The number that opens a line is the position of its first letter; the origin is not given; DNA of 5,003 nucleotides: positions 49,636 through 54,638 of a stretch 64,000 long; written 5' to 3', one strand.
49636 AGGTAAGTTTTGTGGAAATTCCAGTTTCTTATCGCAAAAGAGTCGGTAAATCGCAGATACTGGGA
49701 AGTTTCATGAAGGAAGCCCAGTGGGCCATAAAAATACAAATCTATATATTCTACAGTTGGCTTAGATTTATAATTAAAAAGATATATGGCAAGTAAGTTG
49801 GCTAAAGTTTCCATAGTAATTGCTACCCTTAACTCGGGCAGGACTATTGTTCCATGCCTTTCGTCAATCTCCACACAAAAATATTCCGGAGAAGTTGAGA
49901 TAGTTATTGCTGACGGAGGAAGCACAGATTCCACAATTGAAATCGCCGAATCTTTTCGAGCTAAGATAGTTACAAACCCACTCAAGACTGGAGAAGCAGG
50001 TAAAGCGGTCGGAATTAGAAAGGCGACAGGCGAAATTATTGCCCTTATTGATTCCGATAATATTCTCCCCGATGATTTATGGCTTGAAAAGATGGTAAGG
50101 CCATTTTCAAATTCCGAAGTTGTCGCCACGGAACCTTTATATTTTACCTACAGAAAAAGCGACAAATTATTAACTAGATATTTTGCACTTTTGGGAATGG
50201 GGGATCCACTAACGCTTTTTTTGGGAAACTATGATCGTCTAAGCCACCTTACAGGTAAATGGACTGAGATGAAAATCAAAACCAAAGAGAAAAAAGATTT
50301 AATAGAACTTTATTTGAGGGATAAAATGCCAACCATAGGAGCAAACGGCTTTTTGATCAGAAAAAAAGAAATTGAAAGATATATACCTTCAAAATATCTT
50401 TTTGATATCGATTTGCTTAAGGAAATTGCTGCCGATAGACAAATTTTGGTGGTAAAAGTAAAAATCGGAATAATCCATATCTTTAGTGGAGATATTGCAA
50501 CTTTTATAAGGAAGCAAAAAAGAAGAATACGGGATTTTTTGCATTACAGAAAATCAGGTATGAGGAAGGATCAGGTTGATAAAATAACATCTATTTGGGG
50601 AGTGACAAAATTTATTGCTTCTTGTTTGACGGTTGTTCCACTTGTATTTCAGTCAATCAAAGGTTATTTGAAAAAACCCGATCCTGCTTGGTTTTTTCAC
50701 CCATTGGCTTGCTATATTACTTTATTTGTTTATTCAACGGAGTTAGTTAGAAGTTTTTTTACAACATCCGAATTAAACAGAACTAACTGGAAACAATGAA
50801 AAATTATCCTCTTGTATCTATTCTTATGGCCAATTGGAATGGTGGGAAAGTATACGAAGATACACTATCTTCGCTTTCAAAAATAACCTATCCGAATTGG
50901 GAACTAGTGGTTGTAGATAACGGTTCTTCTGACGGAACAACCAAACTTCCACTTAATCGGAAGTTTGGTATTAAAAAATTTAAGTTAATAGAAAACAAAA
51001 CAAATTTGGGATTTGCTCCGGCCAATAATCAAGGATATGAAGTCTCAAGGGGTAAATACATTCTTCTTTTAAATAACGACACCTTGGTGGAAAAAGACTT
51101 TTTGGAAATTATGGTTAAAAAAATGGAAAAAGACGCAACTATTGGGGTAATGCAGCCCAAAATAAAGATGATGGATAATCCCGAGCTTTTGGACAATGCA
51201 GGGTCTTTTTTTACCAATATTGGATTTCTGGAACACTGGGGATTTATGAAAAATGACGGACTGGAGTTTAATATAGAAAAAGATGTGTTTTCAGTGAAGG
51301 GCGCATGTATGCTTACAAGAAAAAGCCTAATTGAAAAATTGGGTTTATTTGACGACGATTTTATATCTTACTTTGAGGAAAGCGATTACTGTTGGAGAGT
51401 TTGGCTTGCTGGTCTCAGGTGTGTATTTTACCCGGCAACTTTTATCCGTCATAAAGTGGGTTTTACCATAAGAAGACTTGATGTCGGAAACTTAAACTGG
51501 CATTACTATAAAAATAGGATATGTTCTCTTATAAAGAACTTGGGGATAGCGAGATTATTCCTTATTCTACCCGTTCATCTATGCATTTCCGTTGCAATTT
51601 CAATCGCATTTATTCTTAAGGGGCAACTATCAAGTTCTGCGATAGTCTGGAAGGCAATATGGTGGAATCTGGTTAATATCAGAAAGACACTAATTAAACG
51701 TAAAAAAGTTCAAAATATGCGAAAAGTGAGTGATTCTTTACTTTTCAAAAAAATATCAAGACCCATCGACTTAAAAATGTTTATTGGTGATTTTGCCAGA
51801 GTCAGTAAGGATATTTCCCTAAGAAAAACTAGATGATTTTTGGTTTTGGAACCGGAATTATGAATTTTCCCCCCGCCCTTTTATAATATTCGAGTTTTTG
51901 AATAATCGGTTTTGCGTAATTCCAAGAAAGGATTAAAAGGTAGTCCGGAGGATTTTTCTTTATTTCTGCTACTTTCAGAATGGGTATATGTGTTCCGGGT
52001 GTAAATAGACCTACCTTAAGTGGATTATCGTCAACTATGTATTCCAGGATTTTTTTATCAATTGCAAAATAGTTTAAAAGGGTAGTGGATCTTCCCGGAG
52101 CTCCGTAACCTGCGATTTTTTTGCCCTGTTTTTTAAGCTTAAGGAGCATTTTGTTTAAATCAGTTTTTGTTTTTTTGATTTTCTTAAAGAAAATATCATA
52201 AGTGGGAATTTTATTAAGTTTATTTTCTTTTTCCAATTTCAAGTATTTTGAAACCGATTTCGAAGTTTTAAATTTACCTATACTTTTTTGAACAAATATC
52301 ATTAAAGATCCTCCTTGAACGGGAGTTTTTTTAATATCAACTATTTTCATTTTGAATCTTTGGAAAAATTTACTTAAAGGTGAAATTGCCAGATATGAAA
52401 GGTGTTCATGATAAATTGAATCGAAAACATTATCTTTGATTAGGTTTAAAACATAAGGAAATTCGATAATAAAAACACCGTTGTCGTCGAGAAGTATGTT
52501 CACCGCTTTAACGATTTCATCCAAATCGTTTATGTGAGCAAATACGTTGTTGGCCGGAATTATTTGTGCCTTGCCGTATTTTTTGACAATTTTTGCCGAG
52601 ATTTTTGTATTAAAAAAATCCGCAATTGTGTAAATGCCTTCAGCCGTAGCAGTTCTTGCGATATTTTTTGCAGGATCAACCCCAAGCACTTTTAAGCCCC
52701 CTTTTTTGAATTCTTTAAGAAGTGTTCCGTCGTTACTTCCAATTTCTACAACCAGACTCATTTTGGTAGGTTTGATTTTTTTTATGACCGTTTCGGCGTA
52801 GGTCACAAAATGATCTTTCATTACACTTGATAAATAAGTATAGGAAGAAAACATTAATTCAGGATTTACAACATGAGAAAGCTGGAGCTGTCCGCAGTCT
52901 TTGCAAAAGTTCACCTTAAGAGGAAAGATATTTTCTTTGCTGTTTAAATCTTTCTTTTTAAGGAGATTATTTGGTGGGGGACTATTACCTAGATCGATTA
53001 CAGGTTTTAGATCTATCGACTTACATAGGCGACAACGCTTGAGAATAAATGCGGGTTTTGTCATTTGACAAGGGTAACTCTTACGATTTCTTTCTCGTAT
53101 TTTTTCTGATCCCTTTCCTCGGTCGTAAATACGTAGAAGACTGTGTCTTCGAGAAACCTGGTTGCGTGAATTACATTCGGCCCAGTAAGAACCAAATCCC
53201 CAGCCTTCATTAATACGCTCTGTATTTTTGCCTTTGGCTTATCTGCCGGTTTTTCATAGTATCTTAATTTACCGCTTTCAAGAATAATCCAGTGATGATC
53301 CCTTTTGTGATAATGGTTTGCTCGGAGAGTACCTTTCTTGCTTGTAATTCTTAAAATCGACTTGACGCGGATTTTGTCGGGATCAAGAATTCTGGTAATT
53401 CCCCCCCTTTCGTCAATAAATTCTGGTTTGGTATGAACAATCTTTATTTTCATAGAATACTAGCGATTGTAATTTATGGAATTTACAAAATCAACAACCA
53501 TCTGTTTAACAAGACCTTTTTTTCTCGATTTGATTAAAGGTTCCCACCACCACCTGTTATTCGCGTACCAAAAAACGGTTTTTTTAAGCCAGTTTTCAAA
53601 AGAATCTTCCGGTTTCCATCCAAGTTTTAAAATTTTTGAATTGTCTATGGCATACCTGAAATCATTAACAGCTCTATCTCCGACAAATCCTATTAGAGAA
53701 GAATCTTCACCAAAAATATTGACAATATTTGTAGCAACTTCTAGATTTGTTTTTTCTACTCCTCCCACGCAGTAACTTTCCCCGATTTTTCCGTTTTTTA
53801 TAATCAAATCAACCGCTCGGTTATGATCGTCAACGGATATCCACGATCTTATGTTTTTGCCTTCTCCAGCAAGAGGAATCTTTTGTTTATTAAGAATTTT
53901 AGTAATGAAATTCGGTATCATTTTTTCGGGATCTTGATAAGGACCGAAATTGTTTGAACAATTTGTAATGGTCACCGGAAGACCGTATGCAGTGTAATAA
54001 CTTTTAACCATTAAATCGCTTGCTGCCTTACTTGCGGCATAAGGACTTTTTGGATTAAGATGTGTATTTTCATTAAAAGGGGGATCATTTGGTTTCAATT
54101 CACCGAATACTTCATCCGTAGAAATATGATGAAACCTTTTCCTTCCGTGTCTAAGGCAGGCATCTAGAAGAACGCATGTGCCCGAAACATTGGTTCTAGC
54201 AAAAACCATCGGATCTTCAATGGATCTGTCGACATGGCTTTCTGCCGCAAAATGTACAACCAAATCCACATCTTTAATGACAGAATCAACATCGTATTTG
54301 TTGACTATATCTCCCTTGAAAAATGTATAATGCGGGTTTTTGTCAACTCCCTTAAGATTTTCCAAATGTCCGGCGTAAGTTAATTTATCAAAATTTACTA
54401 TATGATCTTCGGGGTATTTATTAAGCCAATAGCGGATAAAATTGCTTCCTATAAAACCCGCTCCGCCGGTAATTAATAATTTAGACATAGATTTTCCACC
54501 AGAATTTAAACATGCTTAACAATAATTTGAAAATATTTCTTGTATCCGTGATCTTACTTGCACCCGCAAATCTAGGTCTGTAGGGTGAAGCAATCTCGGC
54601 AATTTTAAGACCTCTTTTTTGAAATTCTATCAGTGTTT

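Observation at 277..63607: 64-kb glycosylation super-locus with ~38 glycosyltransferase genes dominated by GT-C membrane enzymes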

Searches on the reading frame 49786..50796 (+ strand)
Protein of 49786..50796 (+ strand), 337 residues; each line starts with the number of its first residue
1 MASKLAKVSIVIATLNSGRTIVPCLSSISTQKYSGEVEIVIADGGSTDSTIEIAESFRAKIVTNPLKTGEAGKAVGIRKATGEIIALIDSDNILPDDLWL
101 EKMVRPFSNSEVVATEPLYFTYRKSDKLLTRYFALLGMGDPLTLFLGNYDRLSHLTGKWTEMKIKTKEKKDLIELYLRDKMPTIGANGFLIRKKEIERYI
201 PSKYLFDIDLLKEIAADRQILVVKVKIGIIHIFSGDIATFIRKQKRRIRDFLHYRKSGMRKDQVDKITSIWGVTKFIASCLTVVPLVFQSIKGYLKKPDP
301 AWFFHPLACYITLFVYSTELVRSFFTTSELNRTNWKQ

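Call 7: search_protein_families(library=pfam, max_evalue=0.01, proteins=[window:49786-50796:+])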
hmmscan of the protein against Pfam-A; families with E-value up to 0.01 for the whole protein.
window:49786-50796:+ (337 aa): 3 families
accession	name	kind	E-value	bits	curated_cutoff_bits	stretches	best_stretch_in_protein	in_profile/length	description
PF00535.33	Glycos_transf_2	-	4.4e-22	79.2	23.3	1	9-115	1-114/168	Glycosyl transferase family 2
PF13641.12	Glyco_tranf_2_3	-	1.8e-09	38.4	27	1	8-112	3-118/230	Glycosyltransferase like family 2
PF10111.15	Glyco_tranf_2_2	-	0.0064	16.5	27.3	1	11-104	3-103/276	Glycosyltransferase like family 2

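Call 21: search_protein_families(library=ncbifam, max_evalue=0.001, proteins=[window:49786-50796:+])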
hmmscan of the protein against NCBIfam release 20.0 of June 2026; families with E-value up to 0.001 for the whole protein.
window:49786-50796:+ (337 aa): 17 families
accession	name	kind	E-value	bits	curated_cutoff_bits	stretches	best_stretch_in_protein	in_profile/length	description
TIGR03965.1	mycofact_glyco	equivalog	1.9e-16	60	280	1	4-133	72-205/467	mycofactocin biosynthesis glycosyltransferase MftF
TIGR04283.1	glyco_like_mftF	equivalog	1.7e-13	50.7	182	1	8-114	1-104/221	TIGR04283 family arsenosugar biosynthesis glycosyltransferase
NF007482.0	PRK10073.1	equivalog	1.9e-12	46.9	423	1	1-100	1-104/334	glycosyltransferase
NF010496.0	PRK13915.1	equivalog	7.5e-10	38.4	262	1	6-112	31-147/307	glucosyl-3-phosphoglycerate synthase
NF041875.1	EPS_EpsD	equivalog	7.8e-10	38.7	370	1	8-98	1-96/325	exopolysaccharide biosynthesis glycosyltransferase EpsD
TIGR04242.1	nodulat_NodC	equivalog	1.5e-09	37.3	550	1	4-132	46-181/395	chitooligosaccharide synthase NodC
TIGR03111.1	glyc2_xrt_Gpos1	hypoth_equivalog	6.4e-09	35.1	363.95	1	3-114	46-163/439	TIGR03111 family XrtG-associated glycosyltransferase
TIGR03937.1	PgaC_IcaA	equivalog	1.4e-08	34.2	422.3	1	4-113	43-156/407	poly-beta-1,6-N-acetyl-D-glucosamine synthase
TIGR04182.1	glyco_TIGR04182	equivalog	5.7e-08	32.5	325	1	7-109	1-99/293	S-layer glycoprotein N-glycosyltransferase AglJ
NF041394.1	GtaseAglG_Halo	equivalog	1.3e-07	31.2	440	1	7-115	2-115/304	glucosyl-dolichyl phosphate glucuronosyltransferase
NF047683.1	TeichurnBiosyTuaG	equivalog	3.9e-07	30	400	1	1-104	1-108/252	teichuronic acid biosynthesis protein TuaG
NF045692.1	OglycostaseCruG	equivalog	5.7e-07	28.8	600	1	3-58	38-92/386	2'-O-glycosyltransferase CruG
NF038302.1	EPS_HpsE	equivalog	6.5e-07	28.6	300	1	7-105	2-109/307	hormogonium polysaccharide biosynthesis glycosyltransferase HpsE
TIGR03469.1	HpnB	hypoth_equivalog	1.5e-06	27.5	379.25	1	5-58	43-96/386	hopene-associated glycosyltransferase HpnB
NF053739.1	GlytfEpsEBac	equivalog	5.3e-06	25.6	450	1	7-94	2-95/265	glycosyltransferase EpsE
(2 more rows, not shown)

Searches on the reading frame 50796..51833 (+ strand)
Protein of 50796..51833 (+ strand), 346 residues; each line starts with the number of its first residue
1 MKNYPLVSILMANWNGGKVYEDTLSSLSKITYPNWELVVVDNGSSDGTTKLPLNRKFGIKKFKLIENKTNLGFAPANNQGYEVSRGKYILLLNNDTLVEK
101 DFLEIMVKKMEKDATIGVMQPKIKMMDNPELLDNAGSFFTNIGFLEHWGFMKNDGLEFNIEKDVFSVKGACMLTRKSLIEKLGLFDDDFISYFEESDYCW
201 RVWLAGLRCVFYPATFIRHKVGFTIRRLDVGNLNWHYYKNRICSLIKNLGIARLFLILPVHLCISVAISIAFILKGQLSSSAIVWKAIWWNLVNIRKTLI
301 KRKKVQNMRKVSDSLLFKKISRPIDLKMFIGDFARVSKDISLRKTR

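Call 7: search_protein_families(library=pfam, max_evalue=0.01, proteins=[window:50796-51833:+])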
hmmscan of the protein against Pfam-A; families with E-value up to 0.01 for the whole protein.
window:50796-51833:+ (346 aa): 6 families
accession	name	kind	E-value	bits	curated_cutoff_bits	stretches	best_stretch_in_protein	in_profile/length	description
PF00535.33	Glycos_transf_2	-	6.3e-24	85.2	23.3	1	8-182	1-167/168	Glycosyl transferase family 2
PF13641.12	Glyco_tranf_2_3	-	2.1e-15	57.8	27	1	7-220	3-212/230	Glycosyltransferase like family 2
PF13632.12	Glyco_trans_2_3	-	1.2e-14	55.1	27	1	88-264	1-174/198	Glycosyl transferase family group 2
PF10111.15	Glyco_tranf_2_2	-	1.9e-08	34.6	27.3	1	20-192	15-188/276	Glycosyltransferase like family 2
PF13506.12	Glyco_transf_21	-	0.00015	21.8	21.7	1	78-186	23-121/174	Glycosyl transferase family 21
PF13712.12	Glyco_tranf_2_5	-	0.00027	21.2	27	1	71-210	39-178/210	Glycosyltransferase like family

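Call 21: search_protein_families(library=ncbifam, max_evalue=0.001, proteins=[window:50796-51833:+])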
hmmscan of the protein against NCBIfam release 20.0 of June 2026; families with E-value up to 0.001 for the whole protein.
window:50796-51833:+ (346 aa): 19 families
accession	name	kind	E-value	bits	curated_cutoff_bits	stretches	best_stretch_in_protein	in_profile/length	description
TIGR03937.1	PgaC_IcaA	equivalog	4e-26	91.9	422.3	1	2-235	42-266/407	poly-beta-1,6-N-acetyl-D-glucosamine synthase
NF047683.1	TeichurnBiosyTuaG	equivalog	9.6e-16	58.2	400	1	2-114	3-115/252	teichuronic acid biosynthesis protein TuaG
TIGR01556.1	rhamnosyltran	subfamily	2.5e-13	49.9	200.55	1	30-230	17-211/281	rhamnosyltransferase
TIGR03111.1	glyc2_xrt_Gpos1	hypoth_equivalog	4.9e-13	48.7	363.95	1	2-191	46-239/439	TIGR03111 family XrtG-associated glycosyltransferase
NF007482.0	PRK10073.1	equivalog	8.2e-13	48.1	423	1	2-113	3-113/334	glycosyltransferase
NF041875.1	EPS_EpsD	equivalog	2.1e-12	47.1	370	1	7-129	1-126/325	exopolysaccharide biosynthesis glycosyltransferase EpsD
TIGR03965.1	mycofact_glyco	equivalog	2.2e-12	46.6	280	1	18-220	87-281/467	mycofactocin biosynthesis glycosyltransferase MftF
NF038299.1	EPS_HpsN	equivalog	3.8e-12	45.8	425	1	5-249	1-254/317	hormogonium polysaccharide biosynthesis glycosyltransferase HpsN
NF053739.1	GlytfEpsEBac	equivalog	9.5e-12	44.4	450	1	5-119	1-116/265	glycosyltransferase EpsE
TIGR04283.1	glyco_like_mftF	equivalog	1.5e-09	37.8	182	1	7-123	1-111/221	TIGR04283 family arsenosugar biosynthesis glycosyltransferase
TIGR04017.1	WcaA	equivalog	6.7e-09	35.7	495.75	1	2-112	2-112/279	colanic acid biosynthesis glycosyltransferase WcaA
NF007453.0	PRK10018.1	equivalog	9.9e-09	35.2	382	1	1-111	2-112/280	colanic acid biosynthesis glycosyltransferase WcaA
TIGR04009.1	wcaE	equivalog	3.3e-08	33.1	369.2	1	8-109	7-106/248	colanic acid biosynthesis glycosyltransferase WcaE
NF041394.1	GtaseAglG_Halo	equivalog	5.9e-08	32.3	440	1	19-183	17-179/304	glucosyl-dolichyl phosphate glucuronosyltransferase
NF038302.1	EPS_HpsE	equivalog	2.6e-07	29.9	300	1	9-125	5-126/307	hormogonium polysaccharide biosynthesis glycosyltransferase HpsE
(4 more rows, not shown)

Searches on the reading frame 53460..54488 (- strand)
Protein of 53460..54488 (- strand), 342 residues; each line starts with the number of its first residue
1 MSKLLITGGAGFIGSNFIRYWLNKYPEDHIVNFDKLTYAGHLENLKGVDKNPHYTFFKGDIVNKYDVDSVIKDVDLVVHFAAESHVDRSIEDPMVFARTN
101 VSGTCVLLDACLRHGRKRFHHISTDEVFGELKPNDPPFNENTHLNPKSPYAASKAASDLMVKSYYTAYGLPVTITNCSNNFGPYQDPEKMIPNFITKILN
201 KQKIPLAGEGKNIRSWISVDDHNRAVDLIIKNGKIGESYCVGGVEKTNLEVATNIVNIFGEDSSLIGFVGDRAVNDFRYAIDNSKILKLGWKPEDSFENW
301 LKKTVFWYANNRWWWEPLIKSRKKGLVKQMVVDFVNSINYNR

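Call 7: search_protein_families(library=pfam, max_evalue=0.01, proteins=[window:53463-54488:-])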
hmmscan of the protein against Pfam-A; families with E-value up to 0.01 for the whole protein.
window:53463-54488:- (342 aa): 7 families
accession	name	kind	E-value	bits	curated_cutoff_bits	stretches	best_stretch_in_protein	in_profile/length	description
PF16363.11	GDP_Man_Dehyd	-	5.4e-77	259.9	27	1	5-304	1-332/332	GDP-mannose 4,6 dehydratase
PF01370.27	Epimerase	-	5e-63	213.2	20.9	1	5-242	2-240/240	NAD dependent epimerase/dehydratase family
PF01073.25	3Beta_HSD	-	1.4e-20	74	22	1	5-220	1-219/280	3-beta hydroxysteroid dehydrogenase/isomerase family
PF07993.18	NAD_binding_4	-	7.2e-17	61.8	20.1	1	64-182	79-209/258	Male sterility protein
PF02719.21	Polysacc_synt_2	-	8.6e-17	61.7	20.2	1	4-126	1-130/293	Polysaccharide biosynthesis protein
PF04321.23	RmlD_sub_bind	-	3.1e-13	49.9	27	1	3-164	2-139/287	RmlD substrate binding domain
PF13460.12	NAD_binding_10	-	1.2e-06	29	27.2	1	39-161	26-132/184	NAD(P)H-binding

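Call 17: find_encoding_contigs(protein=window:53460-54488:-, flank=10000, max_places=4)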
Protein window:53460-54488:- (342 aa): no gene with exactly this product is on record in the collection.

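Call 18: find_related_loci(query=window:53463-54488:-, collection=genome_contigs, flank=10000)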
Query window:53463-54488:- (342 aa) in genome_contigs; peptide patterns used: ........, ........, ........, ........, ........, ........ (x = any residue, [..] = any of these).
179 stretches matched a pattern; 45 encode a relative of the query (tblastn E <= 1e-3); 45 distinct loci.
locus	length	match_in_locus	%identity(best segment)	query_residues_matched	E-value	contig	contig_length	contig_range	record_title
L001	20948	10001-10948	61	3-318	2e-136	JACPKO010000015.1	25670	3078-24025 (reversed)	MAG: Candidatus Daviesbacteria bacterium isolate NC_groundwater_496_Ag_S-0.1um_39_16 S35_SO-1_scaffold_52520, whole geno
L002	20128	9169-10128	58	1-318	8e-124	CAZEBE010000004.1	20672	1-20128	MAG TPA_asm: uncultured Gammaproteobacteria bacterium isolate SRP192927_co1_989 genome assembly, contig: NODE_5085_lengt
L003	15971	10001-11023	56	1-334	2e-123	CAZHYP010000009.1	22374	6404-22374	MAG TPA_asm: uncultured Gammaproteobacteria bacterium isolate SRP192927_co4_803 genome assembly, contig: NODE_4417_lengt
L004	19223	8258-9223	58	1-318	3e-122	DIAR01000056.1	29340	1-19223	MAG TPA_asm: Candidatus Woesebacteria bacterium UBA5073 UBA5073_contig_133145, whole genome shotgun sequence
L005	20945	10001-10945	59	3-316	1e-121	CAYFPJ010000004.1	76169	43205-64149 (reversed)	MAG TPA_asm: uncultured Gammaproteobacteria bacterium isolate ERP019367_co2_52 genome assembly, contig: NODE_360_length_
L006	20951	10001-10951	58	3-316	4e-121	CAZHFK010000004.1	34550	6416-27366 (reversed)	MAG TPA_asm: uncultured Gammaproteobacteria bacterium isolate SRP141376_co1_395 genome assembly, contig: NODE_2907_lengt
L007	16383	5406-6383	56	1-324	3e-120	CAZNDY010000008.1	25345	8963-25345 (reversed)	MAG TPA_asm: uncultured Gammaproteobacteria bacterium isolate SRP241341_co1_32 genome assembly, contig: NODE_2250_length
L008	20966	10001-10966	56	1-320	2e-119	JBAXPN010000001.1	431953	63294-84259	MAG: Candidatus Falkowbacteria bacterium isolate ELA532 MAG532_1, whole genome shotgun sequence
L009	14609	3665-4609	58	3-315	4e-119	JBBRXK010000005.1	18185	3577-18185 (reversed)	MAG: Patescibacteria group bacterium isolate La4_metabat2.191 La4_metabat2.191_K_366116_L_18185_cov_8.0000, whole genome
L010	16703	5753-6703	56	2-316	1e-118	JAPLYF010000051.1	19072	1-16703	MAG: Candidatus Parcubacteria bacterium isolate LacPavin_0920_SED4_MAG_37_11 LacPavin_0920_SED4_scaffold_692068, whole g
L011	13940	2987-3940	58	3-318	1e-118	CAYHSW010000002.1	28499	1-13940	MAG TPA_asm: uncultured Gammaproteobacteria bacterium isolate ERP119705_co14_252 genome assembly, contig: NODE_1298_leng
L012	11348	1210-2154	57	3-311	2e-118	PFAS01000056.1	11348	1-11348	MAG: Candidatus Falkowbacteria bacterium CG10_big_fil_rev_8_21_14_0_10_43_11 CG10_8_21_14_0.10_scaffold_6272_c, whole ge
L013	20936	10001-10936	59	3-308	4e-118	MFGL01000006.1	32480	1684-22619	MAG: Candidatus Falkowbacteria bacterium RIFOXYC2_FULL_47_12 rifoxyc2_full_scaffold_1559, whole genome shotgun sequence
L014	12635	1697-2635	58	1-311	3e-117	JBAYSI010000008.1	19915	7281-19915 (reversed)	MAG: Patescibacteria group bacterium isolate SO_2016_LW2_67 scaffold05028_LW138R_2016, whole genome shotgun sequence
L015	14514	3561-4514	57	3-318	1e-116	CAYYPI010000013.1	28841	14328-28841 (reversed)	MAG TPA_asm: uncultured Gammaproteobacteria bacterium isolate SRP252850_co1_249 genome assembly, contig: NODE_2792_lengt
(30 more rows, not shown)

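Call 22: search_protein_families(library=ncbifam, max_evalue=0.001, proteins=[window:53463-54488:-])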
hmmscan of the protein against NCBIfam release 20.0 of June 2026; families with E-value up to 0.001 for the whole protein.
window:53463-54488:- (342 aa): 26 families (the best 25 are shown)
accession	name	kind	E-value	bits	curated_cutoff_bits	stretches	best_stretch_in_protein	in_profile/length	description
TIGR01181.1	dTDP_gluc_dehyt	equivalog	3.7e-128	427.1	365.1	1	3-318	1-321/321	dTDP-glucose 4,6-dehydratase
NF007582.0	PRK10217.1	equivalog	1.2e-92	310.7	698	1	1-319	1-342/355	dTDP-glucose 4,6-dehydratase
NF007490.0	PRK10084.1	subfamily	2.3e-92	309.8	649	1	3-318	2-344/361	dTDP-glucose 4,6-dehydratase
TIGR04180.1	EDH_00030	hypoth_equivalog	2.2e-39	135.3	475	1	5-262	2-259/297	NAD-dependent 4,6-dehydratase LegB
TIGR01179.1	galE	equivalog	1.4e-31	109.5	262.3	1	3-185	1-181/332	UDP-glucose 4-epimerase GalE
TIGR02622.1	CDP_4_6_dhtase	equivalog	4.5e-21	75.4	278.45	1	3-310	6-332/352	CDP-glucose 4,6-dehydratase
TIGR02197.1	heptose_epim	equivalog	1.1e-18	67.5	274.6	1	4-263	1-264/316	ADP-glyceromanno-heptose 6-epimerase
NF011728.1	PRK15181.1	equivalog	1.8e-18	66.7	760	1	3-229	17-248/348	Vi polysaccharide biosynthesis UDP-N-acetylglucosaminuronic acid C-4 epimerase TviC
TIGR03589.1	PseB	equivalog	1.9e-18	66.5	407.75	1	3-127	6-128/324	UDP-N-acetylglucosamine 4,6-dehydratase (inverting)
TIGR03466.1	HpnA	hypoth_equivalog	7.7e-17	61.2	367.65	1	3-261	2-248/327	hopanoid-associated sugar epimerase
TIGR01472.1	gmd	equivalog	1.1e-15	57.7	415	1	5-234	4-243/342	GDP-mannose 4,6-dehydratase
NF043036.1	ErythonDh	equivalog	1.7e-15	57.1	325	1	3-164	2-163/321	D-erythronate dehydrogenase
NF008872.0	PRK11908.1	equivalog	1.1e-14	54.3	294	1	1-240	1-250/349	bifunctional UDP-4-keto-pentose/UDP-xylose synthase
NF007956.0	PRK10675.1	subfamily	1.2e-14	54.2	394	1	3-158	2-157/338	UDP-glucose 4-epimerase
TIGR01214.1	rmlD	equivalog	8.1e-13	48.1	224.05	1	3-166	1-140/285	dTDP-4-dehydrorhamnose reductase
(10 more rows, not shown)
